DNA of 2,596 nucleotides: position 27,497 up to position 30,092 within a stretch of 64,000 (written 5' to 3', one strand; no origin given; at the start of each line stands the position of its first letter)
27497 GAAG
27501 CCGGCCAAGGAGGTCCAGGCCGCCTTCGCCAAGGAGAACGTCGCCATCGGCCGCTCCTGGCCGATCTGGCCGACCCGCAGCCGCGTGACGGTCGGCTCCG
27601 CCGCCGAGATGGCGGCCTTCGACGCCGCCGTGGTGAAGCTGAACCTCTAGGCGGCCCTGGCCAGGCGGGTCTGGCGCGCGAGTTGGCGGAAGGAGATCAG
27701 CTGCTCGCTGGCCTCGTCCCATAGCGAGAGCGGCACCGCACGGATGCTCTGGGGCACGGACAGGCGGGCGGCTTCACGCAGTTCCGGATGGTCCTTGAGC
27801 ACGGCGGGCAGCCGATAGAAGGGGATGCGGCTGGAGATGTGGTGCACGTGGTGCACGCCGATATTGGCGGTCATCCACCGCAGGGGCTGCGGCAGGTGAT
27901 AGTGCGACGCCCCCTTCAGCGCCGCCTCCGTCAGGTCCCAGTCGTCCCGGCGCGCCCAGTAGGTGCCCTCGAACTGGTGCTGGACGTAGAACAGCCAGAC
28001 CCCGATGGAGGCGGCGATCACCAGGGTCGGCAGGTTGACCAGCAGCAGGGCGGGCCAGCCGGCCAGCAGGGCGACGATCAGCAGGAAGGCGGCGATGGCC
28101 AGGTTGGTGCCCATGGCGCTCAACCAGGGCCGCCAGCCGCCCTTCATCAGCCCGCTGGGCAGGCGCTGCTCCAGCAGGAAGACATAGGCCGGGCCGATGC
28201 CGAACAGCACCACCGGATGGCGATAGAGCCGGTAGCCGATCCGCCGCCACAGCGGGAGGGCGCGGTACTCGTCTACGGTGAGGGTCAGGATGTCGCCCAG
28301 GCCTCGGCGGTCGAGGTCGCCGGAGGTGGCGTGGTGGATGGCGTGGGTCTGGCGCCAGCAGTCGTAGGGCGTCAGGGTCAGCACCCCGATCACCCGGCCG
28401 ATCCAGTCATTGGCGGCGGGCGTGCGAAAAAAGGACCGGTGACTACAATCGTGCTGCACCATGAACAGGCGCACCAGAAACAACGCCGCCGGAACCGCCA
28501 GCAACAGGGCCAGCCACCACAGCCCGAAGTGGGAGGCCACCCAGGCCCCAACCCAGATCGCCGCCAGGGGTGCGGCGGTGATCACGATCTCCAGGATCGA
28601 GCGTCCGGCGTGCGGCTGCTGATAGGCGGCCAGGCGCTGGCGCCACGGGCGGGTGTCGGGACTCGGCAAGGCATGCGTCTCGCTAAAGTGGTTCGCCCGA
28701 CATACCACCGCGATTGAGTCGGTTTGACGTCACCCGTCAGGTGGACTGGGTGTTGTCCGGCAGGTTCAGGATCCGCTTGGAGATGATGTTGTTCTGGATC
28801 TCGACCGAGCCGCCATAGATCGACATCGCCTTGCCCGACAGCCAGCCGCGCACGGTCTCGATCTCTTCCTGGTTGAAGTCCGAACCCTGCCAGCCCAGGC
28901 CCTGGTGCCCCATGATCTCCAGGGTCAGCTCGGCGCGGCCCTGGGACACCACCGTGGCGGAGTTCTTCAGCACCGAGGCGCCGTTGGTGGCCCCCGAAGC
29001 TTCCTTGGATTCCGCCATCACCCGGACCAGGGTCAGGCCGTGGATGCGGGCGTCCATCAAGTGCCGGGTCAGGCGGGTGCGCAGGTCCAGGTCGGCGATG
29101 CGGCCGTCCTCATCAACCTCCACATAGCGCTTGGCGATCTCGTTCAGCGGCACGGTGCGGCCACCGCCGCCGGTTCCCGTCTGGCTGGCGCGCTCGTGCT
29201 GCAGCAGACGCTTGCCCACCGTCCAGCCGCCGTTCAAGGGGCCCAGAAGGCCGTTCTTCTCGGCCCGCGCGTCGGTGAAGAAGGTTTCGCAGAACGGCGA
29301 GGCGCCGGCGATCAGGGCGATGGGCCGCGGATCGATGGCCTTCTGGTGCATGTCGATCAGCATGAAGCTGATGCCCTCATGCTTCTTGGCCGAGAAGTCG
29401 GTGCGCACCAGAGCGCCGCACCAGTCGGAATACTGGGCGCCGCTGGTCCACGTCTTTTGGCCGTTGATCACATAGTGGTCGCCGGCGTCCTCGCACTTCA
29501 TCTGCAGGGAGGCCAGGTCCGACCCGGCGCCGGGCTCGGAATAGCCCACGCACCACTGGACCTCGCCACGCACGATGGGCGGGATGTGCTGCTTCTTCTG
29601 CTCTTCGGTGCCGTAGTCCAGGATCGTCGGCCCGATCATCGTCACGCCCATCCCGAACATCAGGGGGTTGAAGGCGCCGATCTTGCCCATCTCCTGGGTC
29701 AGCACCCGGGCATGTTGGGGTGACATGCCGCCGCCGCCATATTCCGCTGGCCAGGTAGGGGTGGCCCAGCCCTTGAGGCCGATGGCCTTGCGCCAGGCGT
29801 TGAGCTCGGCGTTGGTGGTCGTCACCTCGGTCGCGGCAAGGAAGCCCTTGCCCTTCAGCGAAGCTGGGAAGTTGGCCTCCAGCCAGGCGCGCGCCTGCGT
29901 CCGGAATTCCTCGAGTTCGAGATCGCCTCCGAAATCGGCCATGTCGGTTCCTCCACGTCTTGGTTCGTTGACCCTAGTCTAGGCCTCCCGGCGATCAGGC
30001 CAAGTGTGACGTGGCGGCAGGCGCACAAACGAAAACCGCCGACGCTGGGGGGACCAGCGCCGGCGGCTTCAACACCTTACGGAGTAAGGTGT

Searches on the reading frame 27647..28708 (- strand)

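Call 65: search_protein_families(library=pfam, proteins=[window:27647-28708:-], max_evalue=0.001)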
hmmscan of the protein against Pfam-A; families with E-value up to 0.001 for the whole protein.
window:27647-28708:- (353 aa): 1 family
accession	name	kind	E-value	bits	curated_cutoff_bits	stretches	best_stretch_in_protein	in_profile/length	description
PF00487.30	FA_desaturase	-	4.1e-34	118.9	29.7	1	64-312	2-243/253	Fatty acid desaturase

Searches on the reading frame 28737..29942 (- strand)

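Call 65: search_protein_families(library=pfam, proteins=[window:28737-29942:-], max_evalue=0.001)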
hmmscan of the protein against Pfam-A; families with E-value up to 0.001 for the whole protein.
window:28737-29942:- (401 aa): 3 families
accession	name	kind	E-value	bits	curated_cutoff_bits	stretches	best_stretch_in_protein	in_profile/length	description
PF02770.24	Acyl-CoA_dh_M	-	3.5e-17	62.8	33.3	1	131-224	1-96/97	Acyl-CoA dehydrogenase, middle domain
PF02771.21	Acyl-CoA_dh_N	-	1.1e-16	61.7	22.9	1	9-127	3-113/113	Acyl-CoA dehydrogenase, N-terminal domain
PF00441.29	Acyl-CoA_dh_1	-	2.9e-13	50.7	22.4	1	237-392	1-150/150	Acyl-CoA dehydrogenase, C-terminal domain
